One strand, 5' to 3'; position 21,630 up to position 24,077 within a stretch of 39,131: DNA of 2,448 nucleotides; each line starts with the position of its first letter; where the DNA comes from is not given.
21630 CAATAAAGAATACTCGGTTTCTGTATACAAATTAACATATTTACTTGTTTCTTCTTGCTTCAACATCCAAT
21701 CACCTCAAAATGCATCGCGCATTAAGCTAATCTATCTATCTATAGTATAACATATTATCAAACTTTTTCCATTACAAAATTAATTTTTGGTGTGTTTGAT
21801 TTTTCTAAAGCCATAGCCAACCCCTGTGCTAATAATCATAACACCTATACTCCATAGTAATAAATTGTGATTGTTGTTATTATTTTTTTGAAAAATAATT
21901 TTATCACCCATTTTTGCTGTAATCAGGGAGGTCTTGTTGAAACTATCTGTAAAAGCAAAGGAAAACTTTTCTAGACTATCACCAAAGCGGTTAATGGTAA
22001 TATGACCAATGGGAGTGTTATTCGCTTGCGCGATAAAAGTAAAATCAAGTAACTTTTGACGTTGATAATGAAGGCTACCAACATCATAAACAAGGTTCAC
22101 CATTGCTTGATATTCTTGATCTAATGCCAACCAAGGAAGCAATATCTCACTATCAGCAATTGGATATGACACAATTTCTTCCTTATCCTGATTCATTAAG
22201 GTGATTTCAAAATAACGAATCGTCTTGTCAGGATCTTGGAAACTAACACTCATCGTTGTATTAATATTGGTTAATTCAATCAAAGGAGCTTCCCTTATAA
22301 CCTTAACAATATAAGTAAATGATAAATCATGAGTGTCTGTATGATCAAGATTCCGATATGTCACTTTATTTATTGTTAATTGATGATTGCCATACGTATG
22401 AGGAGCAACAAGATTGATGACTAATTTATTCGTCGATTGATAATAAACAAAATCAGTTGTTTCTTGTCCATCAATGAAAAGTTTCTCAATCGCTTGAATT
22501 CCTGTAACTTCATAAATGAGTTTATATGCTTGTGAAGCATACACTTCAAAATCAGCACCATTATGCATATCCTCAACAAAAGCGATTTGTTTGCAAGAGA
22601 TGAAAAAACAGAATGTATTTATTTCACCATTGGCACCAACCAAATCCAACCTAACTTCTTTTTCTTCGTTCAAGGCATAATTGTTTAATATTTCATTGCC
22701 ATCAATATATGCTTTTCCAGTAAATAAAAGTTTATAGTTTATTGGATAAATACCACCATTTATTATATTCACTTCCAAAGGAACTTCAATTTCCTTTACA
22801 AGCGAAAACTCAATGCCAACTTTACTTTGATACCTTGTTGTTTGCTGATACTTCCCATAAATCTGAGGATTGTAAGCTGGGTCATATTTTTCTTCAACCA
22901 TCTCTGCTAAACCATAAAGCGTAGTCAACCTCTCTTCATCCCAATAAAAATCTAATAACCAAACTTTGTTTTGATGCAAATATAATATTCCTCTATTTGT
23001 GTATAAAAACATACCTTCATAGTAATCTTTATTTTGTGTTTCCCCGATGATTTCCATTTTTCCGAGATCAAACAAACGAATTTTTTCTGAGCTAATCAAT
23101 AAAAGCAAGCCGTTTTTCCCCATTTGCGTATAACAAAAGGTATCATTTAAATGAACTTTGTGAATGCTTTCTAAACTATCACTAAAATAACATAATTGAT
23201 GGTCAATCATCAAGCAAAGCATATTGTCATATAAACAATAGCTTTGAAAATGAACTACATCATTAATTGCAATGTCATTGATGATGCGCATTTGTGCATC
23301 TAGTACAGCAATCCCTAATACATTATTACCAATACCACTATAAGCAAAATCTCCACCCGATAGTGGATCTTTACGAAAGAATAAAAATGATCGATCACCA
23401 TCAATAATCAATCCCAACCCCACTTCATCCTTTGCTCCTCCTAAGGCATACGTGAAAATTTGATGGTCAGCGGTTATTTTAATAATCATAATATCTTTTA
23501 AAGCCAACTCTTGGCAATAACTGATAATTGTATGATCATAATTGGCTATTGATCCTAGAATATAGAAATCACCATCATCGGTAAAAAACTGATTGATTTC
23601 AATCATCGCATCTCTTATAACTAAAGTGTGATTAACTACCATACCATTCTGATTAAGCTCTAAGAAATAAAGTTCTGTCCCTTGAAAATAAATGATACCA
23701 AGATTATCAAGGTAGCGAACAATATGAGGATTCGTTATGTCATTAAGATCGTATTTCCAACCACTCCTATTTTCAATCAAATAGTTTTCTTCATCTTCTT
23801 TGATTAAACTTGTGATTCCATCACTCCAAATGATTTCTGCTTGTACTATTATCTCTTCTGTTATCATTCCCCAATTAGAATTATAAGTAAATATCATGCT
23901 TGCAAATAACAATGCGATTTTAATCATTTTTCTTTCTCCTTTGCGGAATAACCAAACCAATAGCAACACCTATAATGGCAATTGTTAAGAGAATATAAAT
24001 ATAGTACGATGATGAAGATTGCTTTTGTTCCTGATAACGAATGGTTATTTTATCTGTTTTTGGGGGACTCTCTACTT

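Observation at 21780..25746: Translationally coupled pair of distantly paralogous, tail-anchored giant surface proteins of unknown family between ackA and dnaE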

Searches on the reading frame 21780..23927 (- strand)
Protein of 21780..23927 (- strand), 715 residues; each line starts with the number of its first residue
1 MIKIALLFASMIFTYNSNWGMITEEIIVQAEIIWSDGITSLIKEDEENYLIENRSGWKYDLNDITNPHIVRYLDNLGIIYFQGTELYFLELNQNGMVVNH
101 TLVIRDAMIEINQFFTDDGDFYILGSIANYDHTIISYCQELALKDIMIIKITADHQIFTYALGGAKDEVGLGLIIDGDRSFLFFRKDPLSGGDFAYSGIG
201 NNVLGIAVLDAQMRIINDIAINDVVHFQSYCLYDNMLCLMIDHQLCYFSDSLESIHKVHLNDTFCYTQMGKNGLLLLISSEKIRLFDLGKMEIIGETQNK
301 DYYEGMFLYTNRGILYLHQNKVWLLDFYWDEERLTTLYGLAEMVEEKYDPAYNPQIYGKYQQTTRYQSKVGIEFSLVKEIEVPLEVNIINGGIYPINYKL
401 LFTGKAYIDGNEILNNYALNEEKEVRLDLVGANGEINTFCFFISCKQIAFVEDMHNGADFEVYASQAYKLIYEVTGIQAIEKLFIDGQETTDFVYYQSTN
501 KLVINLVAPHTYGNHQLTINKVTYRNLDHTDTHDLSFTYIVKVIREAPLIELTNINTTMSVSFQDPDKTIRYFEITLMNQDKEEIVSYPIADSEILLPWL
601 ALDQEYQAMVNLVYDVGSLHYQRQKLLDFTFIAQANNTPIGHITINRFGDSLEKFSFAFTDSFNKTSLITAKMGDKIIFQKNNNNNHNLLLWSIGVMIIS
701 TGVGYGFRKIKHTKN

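Call 6: search_protein_families(library=pfam, proteins=[window:21780-23927:-], max_evalue=10)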
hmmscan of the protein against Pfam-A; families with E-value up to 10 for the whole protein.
window:21780-23927:- (715 aa): 4 families
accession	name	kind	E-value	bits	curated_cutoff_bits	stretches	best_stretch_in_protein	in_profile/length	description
PF23265.1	Ig-like_KY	-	0.095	13.3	27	1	454-521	32-99/129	KY-like, immunoglobulin-like domain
PF24880.1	DUF7738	-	0.14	13.1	24.6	1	304-422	40-102/103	Domain of unknown function (DUF7738)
PF10181.15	PIG-H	-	0.24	11.6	25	1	471-505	4-38/67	GPI-GlcNAc transferase complex, PIG-H component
PF10206.14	WRW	-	0.34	11.7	26.5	1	347-383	4-39/102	Mitochondrial F1F0-ATP synthase, subunit f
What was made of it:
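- On Any curated protein family (Pfam-A, NCBIfam): B has only hits with E>=0.095, below cut-off (call 6).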

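Call 8: search_protein_families(library=ncbifam, proteins=[window:21780-23927:-], max_evalue=10)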
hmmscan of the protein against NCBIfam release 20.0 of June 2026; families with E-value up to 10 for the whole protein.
window:21780-23927:- (715 aa): 0 families

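Call 11: find_homologous_proteins(query=window:21780-23927:-)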
Query window:21780-23927:- (715 aa): 8 proteins with E <= 0.001 among 8000 candidates.
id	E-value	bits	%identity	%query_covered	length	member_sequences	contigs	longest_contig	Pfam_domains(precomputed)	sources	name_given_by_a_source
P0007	0.0e+0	1623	100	100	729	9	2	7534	-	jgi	jgi:hypothetical protein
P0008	0.0e+0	1015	63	100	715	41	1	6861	-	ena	-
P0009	1.9e-294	997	61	100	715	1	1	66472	-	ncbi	-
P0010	3.8e-283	959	58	100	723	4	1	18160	-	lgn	-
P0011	7.3e-236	803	52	98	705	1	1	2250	-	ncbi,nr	ncbi:MAG TPA: hypothetical protein VJZ51_01370, partial [Bacilli bacterium]|nr:hypothetical protein 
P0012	1.2e-52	197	27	84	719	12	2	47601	-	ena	-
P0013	6.5e-51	192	27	84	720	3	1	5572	-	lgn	-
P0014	1.2e-44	171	25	98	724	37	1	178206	-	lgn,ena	-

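Call 20: find_encoding_contigs(protein=P0014, flank=10000, max_places=3)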
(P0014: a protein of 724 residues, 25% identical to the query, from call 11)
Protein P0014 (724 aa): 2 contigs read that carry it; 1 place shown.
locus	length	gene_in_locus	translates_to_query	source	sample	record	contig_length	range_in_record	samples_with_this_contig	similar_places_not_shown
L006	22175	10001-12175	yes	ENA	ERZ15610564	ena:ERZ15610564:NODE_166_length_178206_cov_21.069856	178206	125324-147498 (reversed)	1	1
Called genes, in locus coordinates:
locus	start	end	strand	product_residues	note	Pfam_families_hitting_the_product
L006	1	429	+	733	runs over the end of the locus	PF00403:HMA, PF00122:E1-E2_ATPase, PF00702:Hydrolase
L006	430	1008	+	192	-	PF00293:NUDIX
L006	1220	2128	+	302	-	PF01636:APH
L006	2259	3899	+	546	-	PF16403:Bact_surface_Ig-like (faint)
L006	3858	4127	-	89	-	PF01809:YidD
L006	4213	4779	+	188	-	-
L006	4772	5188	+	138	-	PF09579:Spore_YtfJ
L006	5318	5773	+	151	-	PF00149:Metallophos (weak), PF12850:Metallophos_2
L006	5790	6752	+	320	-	PF21106:YtxK_like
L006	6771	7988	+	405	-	PF00871:Acetate_kinase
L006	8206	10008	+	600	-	-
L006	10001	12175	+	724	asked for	-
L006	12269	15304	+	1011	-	PF02811:PHP, PF07733:DNA_pol3_alpha, PF17657:DNA_pol3_finger, PF14579:HHH_6, PF01336:tRNA_anti-codon (faint)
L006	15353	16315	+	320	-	PF00365:PFK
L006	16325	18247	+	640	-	PF00133:tRNA-synt_1, PF01406:tRNA-synt_1e, PF01921:tRNA-synt_1f (faint), PF09334:tRNA-synt_1g, PF00133:tRNA-synt_1, PF19303:Anticodon_3, PF08264:Anticodon_1, PF01588:tRNA_bind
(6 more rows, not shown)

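Call 22: find_related_loci(query=A2, collection=genome_contigs, flank=10000)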
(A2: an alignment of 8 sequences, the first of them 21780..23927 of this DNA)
Query A2 (715 aa) in genome_contigs; peptide patterns used: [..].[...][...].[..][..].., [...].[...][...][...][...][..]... (x = any residue, [..] = any of these).
180 stretches matched a pattern; 5 encode a relative of the query (tblastn E <= 1e-3); 5 distinct loci.
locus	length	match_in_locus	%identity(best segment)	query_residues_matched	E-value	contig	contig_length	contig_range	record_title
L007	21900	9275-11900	63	1-714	0e+0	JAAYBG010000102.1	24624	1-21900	MAG: Acholeplasmataceae bacterium isolate AS06rmzACSIP_268 524886_AS06, whole genome shotgun sequence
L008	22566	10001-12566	61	1-714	0e+0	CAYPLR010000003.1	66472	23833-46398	MAG TPA_asm: uncultured Bacteroidales bacterium isolate binchicken_co117_57 genome assembly, contig: NODE_794_length_664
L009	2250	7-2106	52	17-715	0e+0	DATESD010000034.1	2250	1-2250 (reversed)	MAG TPA_asm: Bacilli bacterium isolate SMAG_U9092 k141_8637, whole genome shotgun sequence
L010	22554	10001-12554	26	1-680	3e-54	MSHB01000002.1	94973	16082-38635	MAG: Mollicutes bacterium Phil14 707_L1_merged_contig_1269, whole genome shotgun sequence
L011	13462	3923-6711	21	121-703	6e-21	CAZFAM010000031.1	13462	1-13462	MAG TPA_asm: uncultured Bacteroidales bacterium isolate SRP225648_co1_57 genome assembly, contig: NODE_11585_length_1346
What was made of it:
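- Tried and rejected: Taxonomy therefore rests on a few MAG labels (also call 22).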

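Call 24: predict_structure(alignment_id=A2)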
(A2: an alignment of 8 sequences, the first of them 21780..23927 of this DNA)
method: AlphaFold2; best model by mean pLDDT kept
length: 715 residues; sequences in the alignment: 8
mean_pLDDT: 66.5   pTM: 0.40
mean pLDDT of the five models: 66.5, 65.7, 64.3, 63.9, 61.2
residues with pLDDT >= 90: 8; 70-90: 363; 50-70: 208; < 50: 136
segments of 3 or more residues with pLDDT < 50: 1-5, 7-50, 63-67, 94-97, 102-109, 129-143, 155-157, 445-447, 452-459, 549-556, 682-693, 707-715
pLDDT, mean of each block of 10 residues (from residue 1): 45 32 23 36 40 58 51 58 55 52 44 58 56 34 58 54 69 86 78 69 87 87 84 85 85 79 75 77 80 74 59 57 53 56 79 79 71 66 67 68 78 73 80 79 57 45 73 73 84 80 80 77 72 74 60 52 67 83 81 80 85 67 81 78 79 80 79 69 42 53 51 42
secondary structure, 60 per line:
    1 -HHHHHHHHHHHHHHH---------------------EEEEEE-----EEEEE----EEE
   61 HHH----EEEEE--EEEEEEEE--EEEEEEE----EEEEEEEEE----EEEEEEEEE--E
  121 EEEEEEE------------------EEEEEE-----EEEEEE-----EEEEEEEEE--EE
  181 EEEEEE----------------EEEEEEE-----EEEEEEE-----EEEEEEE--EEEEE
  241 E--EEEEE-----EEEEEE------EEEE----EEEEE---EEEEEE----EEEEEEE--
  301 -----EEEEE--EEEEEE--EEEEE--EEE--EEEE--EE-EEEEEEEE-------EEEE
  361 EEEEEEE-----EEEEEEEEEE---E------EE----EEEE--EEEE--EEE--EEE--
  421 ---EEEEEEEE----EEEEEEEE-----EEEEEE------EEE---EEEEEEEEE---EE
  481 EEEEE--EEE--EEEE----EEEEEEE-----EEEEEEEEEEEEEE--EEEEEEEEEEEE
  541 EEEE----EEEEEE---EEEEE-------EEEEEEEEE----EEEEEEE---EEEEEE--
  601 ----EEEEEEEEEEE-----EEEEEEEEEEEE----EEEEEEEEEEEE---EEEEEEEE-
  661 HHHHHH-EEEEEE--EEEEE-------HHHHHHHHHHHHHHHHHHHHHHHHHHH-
elements in order (helices of 4 or more, strands of 3 or more residues): H2-16 E38-43 E49-53 E58-60 E68-72 E75-82 E85-91 E96-104 E109-117 E120-127 E146-151 E157-162 E168-176 E179-186 E203-209 E215-221 E227-233 E236-241 E244-248 E254-259 E266-269 E274-278 E282-287 E292-298 E306-310 E313-318 E321-325 E328-330 E333-336 E342-349 E357-367 E373-382 E399-402 E405-408 E411-413 E416-418 E424-431 E436-443 E449-454 E461-463 E467-475 E479-485 E488-490 E493-496 E501-507 E513-526 E529-544 E549-554 E558-562 E570-578 E583-589 E593-598 E605-615 E621-632 E637-648 E652-659 H661-666 E668-673 E676-680 H688-714
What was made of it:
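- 21780..23927 (-): Gene B, 715 aa. Layout: signal-like segment (aa 1-20), beta-propeller (~aa 38-345), three Ig-like beta-sandwich domains (~346-445, 460-548, 557-681), TM (~aa 687-707), tail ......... AF2 model, mean pLDDT 66.5, domains at 70-87 (call 24).
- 22893..23816 (-): Beta-propeller of B (aa 38-345, about 7 four-stranded blades). It includes the conserved blade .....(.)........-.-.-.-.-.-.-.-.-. (aa 160-200), which contains the fifth invariant residue, K186. AF2 strand pattern (call 24).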

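Call 30: fold_search(model_id=the predicted structure, library=pdb)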
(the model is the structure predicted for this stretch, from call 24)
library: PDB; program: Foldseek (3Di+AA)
matches with E <= 10: 1604; with E <= 0.001: 409
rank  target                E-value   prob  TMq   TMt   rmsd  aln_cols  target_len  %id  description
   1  9n78_LH               3.3e-09  1.00  0.21  0.20  22.8       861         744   11  SSU processome maturation and disassembly, State L (released 2025-11-05)
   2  9n6z_LH               5.2e-09  1.00  0.20  0.19  23.7       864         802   11  SSU processome maturation and disassembly, State D (released 2025-11-05)
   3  9n6v_LH               9.0e-09  1.00  0.22  0.20  23.1       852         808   11  SSU processome maturation and disassembly, State A (released 2025-11-05)
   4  9n73_LH               2.8e-08  1.00  0.21  0.20  24.2       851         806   12  SSU processome maturation and disassembly, State G (released 2025-10-29)
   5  8hmf_D                3.0e-08  1.00  0.16  0.10  34.3       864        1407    8  head module state 2 of Tetrahymena IFT-A (released 2023-06-14)
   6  7mqa_LT               3.1e-08  1.00  0.22  0.19  21.2       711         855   10  Cryo-EM structure of the human SSU processome, state post-A1 (released 2021-09-22)
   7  5wlc_LH               3.1e-08  1.00  0.22  0.20  22.8       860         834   10  The complete structure of the small subunit processome (released 2017-09-27)
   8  9g33_UQ               4.1e-08  1.00  0.22  0.20  20.6       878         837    9  Stalled 90S - Utp23-Krr1-deltaC3 (released 2025-06-18)
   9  6zqd_UQ               5.1e-08  1.00  0.19  0.18  24.2       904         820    9  Cryo-EM structure of the 90S pre-ribosome from Saccharomyces cerevisiae, state Post-A1 (released 2020-09-23)
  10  9lu1_S                6.1e-08  0.99  0.11  0.07  35.5       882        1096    9  protein structure of DDB1-DDA1-DET1-Ube2e2 bound to COP1 dimer (released 2026-01-28)
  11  9qpq_F                8.4e-08  1.00  0.22  0.26  23.6       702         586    9  The structure of the COPI leaf bound to GOLPH3 (released 2025-10-22)
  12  9ozc_A                1.1e-07  0.99  0.10  0.05  43.9       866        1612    8  Cryo-EM structure of 1:2:1 ROS1/NEL/NICOL holo-complex, conformation 1. (released 2026-02-25)
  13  8f5o_E                1.2e-07  1.00  0.17  0.13  30.0       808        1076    8  Structure of Leishmania tarentolae IFT-A (state 1) (released 2022-12-21)
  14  9n6v_LT               1.2e-07  1.00  0.23  0.20  21.9       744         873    9  SSU processome maturation and disassembly, State A (released 2025-11-05)
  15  9n6z_LT               1.5e-07  1.00  0.23  0.21  20.8       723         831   10  SSU processome maturation and disassembly, State D (released 2025-11-05)
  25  3ott_A                2.7e-07  1.00  0.14  0.14  37.0       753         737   12  Crystal Structure of the extracellular domain of the putative one component system BT4673 from B. thetaiotaomicron (released 2011-08-10)
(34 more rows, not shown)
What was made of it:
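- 21780..23927 (-): Foldseek returns propellers (call 30).
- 22893..23816 (-): Foldseek hits are WD40, BamB, DDB1, PorZ and BT4673 propellers (call 30).
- Closest known: Integrin alpha subunit. Same: BT4673 (3ott) and plexin/Sevenless-type ectodomains appear among the Foldseek hits (call 30).
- The propeller-plus-Ig-like-domains-then-TM layout, read from the models, matches what I recall of BT4673, which appears among the hits of call 30.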

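Call 31: search_solved_structures(query=A2, max_evalue=10)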
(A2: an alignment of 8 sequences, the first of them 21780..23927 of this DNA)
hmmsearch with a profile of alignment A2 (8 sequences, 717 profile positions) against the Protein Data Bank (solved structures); distinct sequences matched with E-value up to 10: 1.
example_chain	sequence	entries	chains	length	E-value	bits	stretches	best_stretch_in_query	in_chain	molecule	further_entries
1wf8_A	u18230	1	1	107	1.9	9.9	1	103-141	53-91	Neurabin-I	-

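Call 33: search_protein_families(library=pfam, alignment_id=A2, max_evalue=1)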
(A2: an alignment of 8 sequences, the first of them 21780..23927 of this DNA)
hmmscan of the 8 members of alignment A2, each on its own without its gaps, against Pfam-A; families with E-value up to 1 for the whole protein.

A. member 1, window:21780-23927:- (715 aa): 4 families
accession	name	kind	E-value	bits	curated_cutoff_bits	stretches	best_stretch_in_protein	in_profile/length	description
PF23265.1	Ig-like_KY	-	0.095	13.3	27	1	454-521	32-99/129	KY-like, immunoglobulin-like domain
PF24880.1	DUF7738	-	0.14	13.1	24.6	0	304-422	40-102/103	Domain of unknown function (DUF7738)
PF10181.15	PIG-H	-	0.24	11.6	25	0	471-505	4-38/67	GPI-GlcNAc transferase complex, PIG-H component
PF10206.14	WRW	-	0.34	11.7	26.5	1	347-383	4-39/102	Mitochondrial F1F0-ATP synthase, subunit f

B. families by the number of members that match (of 8 scanned): 10 families
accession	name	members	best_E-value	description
PF23265.1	Ig-like_KY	3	0.0072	KY-like, immunoglobulin-like domain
PF24242.1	DUF7449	2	0.086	Domain of unknown function (DUF7449)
PF16990.11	CBM_35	1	0.042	Carbohydrate binding module (family 35)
PF04571.19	Lipin_N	1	0.054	lipin, N-terminal conserved region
PF00041.27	fn3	1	0.11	Fibronectin type III domain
PF24880.1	DUF7738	1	0.14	Domain of unknown function (DUF7738)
PF00746.26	Gram_pos_anchor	1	0.19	LPXTG cell wall anchor motif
PF10181.15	PIG-H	1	0.24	GPI-GlcNAc transferase complex, PIG-H component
PF10206.14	WRW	1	0.34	Mitochondrial F1F0-ATP synthase, subunit f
PF07009.16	NusG_II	1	0.97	NusG domain II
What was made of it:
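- On LPXTG/sortase or other C-terminal sorting-signal proteins: Gram_pos_anchor appears in only 1 of 8 members at E=0.19 (call 33).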

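Call 38: search_protein_representatives(alignment_id=A2)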
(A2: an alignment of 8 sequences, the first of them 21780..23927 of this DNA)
Query: 8 sequences, 717 profile positions. Proteins with E-value up to 0.001 (for the whole library): 290; up to 1e-10: 149; up to 1e-30: 96. The best 150 are listed.
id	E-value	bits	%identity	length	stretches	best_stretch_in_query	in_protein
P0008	0.0e+00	1171.7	-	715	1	1-714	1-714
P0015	1.3e-215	734.4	-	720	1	1-715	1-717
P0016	3.3e-188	643.8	-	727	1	1-714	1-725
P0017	5.8e-170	583.5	-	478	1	321-715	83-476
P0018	2.6e-150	518.6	-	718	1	1-711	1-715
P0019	7.2e-150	517.1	-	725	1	1-713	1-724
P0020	2.1e-145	502.4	-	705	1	1-714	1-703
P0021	7.1e-125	434.5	-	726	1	1-714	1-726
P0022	5.4e-123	428.3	-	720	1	1-710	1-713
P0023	5.2e-115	401.9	-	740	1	1-711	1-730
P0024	1.3e-108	380.7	-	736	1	1-709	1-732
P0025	8.1e-107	374.8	-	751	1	1-715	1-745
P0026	4.6e-106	372.3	-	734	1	5-710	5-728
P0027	1.6e-105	370.5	-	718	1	29-714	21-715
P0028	3.4e-105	369.4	-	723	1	1-715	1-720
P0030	7.1e-98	345.3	-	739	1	1-710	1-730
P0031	3.6e-97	342.9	-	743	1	11-716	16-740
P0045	1.6e-77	278.0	-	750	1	2-709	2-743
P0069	1.3e-52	195.7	-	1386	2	4-666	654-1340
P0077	2.5e-46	174.9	-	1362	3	40-713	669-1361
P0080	3.1e-46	174.5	-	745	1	3-715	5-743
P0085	3.4e-43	164.5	-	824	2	298-713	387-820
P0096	4.4e-37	144.3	-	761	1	144-714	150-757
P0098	7.6e-35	136.9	-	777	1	1-712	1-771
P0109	3.6e-31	124.7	-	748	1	2-714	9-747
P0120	5.2e-24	101.1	-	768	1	139-707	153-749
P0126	1.3e-21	93.2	-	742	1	41-712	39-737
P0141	3.6e-16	75.1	-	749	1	5-716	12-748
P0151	1.7e-12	63.0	-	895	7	122-221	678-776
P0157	2.1e-11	59.4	-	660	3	360-470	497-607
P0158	3.8e-11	58.6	-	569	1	354-481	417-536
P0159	6.6e-11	57.8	-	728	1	108-714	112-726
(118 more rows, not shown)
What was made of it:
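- On SBBP / delta-60 repeat beta-propellers: The B profile matches 7 blades of P0151 (E=1.7e-12, call 38).
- Closest known: SBBP / delta-60 repeat beta-propeller surface proteins. Same: The B profile hits seven consecutive blades of P0151 (E=1.7e-12, call 38).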
